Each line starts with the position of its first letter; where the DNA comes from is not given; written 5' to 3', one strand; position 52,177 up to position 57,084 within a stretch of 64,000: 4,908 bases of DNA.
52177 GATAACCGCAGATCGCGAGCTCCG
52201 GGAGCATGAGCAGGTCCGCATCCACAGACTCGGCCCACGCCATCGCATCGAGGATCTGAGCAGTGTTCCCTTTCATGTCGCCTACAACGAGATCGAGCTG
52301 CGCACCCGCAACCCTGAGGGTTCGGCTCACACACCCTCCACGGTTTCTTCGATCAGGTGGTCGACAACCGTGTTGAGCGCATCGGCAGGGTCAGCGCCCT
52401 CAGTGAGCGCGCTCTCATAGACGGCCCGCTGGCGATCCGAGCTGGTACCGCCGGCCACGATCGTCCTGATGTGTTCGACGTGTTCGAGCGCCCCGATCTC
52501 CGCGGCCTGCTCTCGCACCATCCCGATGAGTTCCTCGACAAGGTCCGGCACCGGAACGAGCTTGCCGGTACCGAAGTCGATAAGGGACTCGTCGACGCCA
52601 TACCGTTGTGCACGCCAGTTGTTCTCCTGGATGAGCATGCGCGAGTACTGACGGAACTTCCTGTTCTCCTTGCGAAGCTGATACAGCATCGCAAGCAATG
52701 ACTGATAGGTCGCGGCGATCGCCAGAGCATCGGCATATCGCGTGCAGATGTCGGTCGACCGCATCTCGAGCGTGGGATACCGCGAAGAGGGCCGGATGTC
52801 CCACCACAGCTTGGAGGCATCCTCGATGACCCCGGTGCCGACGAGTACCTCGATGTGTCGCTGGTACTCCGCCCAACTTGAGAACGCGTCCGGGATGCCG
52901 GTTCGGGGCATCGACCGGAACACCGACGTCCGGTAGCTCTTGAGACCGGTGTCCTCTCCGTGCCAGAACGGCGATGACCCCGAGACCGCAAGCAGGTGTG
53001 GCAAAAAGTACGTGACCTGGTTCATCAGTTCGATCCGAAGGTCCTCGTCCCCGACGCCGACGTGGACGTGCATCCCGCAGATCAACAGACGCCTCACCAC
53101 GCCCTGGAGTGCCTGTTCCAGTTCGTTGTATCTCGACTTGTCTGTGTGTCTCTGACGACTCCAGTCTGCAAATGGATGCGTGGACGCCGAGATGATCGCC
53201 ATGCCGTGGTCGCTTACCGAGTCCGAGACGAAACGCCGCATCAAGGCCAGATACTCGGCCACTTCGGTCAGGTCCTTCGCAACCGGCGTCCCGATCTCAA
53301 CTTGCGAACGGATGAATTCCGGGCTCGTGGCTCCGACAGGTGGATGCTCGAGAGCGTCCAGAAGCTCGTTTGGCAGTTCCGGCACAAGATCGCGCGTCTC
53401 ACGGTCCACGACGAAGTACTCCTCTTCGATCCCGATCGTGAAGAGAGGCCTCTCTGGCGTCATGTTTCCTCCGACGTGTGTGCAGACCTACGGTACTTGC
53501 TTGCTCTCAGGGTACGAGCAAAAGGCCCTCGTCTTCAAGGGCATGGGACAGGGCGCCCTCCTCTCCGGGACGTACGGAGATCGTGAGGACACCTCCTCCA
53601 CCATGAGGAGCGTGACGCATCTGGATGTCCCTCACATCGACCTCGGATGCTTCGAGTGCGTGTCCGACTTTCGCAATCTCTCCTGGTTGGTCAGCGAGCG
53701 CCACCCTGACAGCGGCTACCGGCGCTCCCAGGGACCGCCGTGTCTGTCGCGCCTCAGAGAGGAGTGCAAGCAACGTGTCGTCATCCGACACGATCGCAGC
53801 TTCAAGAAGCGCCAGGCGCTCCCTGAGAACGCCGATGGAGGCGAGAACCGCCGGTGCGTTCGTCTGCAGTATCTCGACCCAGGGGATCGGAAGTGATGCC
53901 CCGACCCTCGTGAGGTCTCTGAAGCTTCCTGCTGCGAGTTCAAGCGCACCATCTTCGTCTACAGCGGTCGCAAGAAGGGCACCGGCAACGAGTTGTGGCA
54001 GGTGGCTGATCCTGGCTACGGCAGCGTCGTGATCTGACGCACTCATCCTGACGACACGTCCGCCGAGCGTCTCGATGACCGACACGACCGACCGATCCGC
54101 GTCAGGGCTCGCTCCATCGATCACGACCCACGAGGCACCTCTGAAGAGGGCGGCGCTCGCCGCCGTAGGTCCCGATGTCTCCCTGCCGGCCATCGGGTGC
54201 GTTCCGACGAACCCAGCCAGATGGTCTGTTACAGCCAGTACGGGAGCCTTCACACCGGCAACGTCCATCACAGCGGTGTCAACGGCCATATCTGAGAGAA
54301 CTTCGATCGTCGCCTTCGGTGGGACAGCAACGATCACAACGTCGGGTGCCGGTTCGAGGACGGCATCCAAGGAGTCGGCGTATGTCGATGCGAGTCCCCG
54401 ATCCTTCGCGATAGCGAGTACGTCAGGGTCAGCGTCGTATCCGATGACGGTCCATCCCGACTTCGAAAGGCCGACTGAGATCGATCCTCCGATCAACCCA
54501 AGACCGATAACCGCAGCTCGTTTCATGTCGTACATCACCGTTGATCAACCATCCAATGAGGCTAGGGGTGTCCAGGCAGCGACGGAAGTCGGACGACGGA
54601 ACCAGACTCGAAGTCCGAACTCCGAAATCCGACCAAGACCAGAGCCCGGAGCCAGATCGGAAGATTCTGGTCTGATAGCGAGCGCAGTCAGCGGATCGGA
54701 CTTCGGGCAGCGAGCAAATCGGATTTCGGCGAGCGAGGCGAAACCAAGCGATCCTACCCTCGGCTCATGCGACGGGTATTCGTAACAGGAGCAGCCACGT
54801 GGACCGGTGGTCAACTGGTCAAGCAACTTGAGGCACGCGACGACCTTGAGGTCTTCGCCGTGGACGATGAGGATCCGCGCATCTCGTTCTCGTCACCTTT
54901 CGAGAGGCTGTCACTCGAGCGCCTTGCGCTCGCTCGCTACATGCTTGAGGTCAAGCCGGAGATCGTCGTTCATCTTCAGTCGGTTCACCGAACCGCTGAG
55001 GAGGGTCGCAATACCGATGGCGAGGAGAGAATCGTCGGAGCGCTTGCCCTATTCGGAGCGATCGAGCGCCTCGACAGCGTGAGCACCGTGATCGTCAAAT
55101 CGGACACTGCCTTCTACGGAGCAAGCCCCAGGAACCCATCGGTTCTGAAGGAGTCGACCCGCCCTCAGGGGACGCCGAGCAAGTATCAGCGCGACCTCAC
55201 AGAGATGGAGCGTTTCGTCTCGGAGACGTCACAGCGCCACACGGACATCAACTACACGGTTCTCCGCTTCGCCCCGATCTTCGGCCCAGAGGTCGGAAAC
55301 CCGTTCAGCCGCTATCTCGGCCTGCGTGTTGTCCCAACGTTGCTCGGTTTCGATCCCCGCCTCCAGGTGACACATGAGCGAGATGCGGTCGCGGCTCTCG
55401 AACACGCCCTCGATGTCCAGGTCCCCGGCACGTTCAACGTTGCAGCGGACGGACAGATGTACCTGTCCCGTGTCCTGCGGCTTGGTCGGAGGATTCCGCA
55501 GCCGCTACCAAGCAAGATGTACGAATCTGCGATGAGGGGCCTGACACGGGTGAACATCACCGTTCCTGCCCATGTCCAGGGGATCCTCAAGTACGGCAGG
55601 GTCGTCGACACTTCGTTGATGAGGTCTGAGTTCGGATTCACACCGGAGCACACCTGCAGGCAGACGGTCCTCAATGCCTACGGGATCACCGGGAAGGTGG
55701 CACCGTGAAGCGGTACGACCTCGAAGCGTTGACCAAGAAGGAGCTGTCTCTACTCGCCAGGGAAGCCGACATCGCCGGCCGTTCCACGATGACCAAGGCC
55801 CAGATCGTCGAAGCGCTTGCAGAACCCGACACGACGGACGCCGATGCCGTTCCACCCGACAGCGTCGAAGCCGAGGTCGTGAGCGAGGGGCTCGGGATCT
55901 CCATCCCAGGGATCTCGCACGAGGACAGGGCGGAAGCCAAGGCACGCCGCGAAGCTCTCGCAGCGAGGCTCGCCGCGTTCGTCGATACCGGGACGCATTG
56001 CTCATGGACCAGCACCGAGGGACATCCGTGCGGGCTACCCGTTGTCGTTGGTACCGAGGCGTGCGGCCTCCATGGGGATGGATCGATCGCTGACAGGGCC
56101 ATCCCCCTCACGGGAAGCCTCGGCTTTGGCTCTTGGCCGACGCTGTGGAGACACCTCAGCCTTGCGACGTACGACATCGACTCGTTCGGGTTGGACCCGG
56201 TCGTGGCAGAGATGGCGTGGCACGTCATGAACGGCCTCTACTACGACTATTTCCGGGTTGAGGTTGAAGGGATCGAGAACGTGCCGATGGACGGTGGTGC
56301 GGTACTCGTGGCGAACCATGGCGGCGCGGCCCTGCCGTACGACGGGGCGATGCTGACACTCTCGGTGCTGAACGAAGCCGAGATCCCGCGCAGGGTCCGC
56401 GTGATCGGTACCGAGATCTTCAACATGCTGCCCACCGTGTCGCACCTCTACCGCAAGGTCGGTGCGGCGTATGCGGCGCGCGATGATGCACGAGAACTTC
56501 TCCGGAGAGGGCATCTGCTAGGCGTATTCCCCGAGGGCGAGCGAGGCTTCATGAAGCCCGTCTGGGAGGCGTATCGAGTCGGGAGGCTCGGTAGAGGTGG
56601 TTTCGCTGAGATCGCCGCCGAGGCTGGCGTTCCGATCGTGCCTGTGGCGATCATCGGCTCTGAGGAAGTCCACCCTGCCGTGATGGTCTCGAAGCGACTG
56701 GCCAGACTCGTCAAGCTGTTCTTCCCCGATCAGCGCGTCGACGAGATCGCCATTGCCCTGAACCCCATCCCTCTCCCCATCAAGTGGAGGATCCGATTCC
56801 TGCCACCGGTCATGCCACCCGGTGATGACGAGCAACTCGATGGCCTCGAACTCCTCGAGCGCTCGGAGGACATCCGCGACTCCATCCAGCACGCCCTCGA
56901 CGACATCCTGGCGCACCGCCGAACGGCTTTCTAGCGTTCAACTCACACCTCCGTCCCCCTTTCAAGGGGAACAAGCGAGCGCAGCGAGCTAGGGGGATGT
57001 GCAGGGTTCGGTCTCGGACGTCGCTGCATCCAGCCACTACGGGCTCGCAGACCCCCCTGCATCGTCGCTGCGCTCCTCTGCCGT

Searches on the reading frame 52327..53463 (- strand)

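Call 62: search_protein_families(library=pfam, proteins=[window:52327-53463:-], max_evalue=0.00001)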
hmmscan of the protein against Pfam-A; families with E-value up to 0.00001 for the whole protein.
window:52327-53463:- (378 aa): 1 family
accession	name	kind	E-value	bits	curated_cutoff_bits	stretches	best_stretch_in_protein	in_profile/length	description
PF04107.18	GCS2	-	8.3e-60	203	21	1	11-289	2-290/291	Glutamate-cysteine ligase family 2(GCS2)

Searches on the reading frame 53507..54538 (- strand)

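Call 62: search_protein_families(library=pfam, proteins=[window:53507-54538:-], max_evalue=0.00001)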
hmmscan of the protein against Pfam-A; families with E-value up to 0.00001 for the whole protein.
window:53507-54538:- (343 aa): 3 families
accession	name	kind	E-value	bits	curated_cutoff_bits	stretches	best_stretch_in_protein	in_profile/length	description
PF02153.23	PDH_N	-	1.4e-24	86.8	26.5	1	26-163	7-153/154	Prephenate dehydrogenase, nucleotide-binding domain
PF20463.3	PDH_C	-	2e-15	57.4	22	1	167-258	2-98/102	Prephenate dehydrogenase, dimerization domain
PF03807.23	F420_oxidored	-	4.2e-07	30.9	21.6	1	9-86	3-84/94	NADP oxidoreductase coenzyme F420-dependent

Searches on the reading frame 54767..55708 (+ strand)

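Call 62: search_protein_families(library=pfam, proteins=[window:54767-55708:+], max_evalue=0.00001)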
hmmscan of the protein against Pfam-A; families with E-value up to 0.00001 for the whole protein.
window:54767-55708:+ (313 aa): 1 family
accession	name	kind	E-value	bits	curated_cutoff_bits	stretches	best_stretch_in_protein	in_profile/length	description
PF01370.27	Epimerase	-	2.6e-15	56.9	20.9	1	4-184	1-185/240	NAD dependent epimerase/dehydratase family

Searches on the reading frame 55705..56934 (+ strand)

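Call 62: search_protein_families(library=pfam, proteins=[window:55705-56934:+], max_evalue=0.00001)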
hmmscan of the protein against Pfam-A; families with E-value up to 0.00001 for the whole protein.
window:55705-56934:+ (409 aa): 1 family
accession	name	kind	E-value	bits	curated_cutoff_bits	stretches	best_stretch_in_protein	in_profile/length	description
PF01553.26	Acyltransferase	-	2.6e-19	69.8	23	1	184-316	1-131/132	Acyltransferase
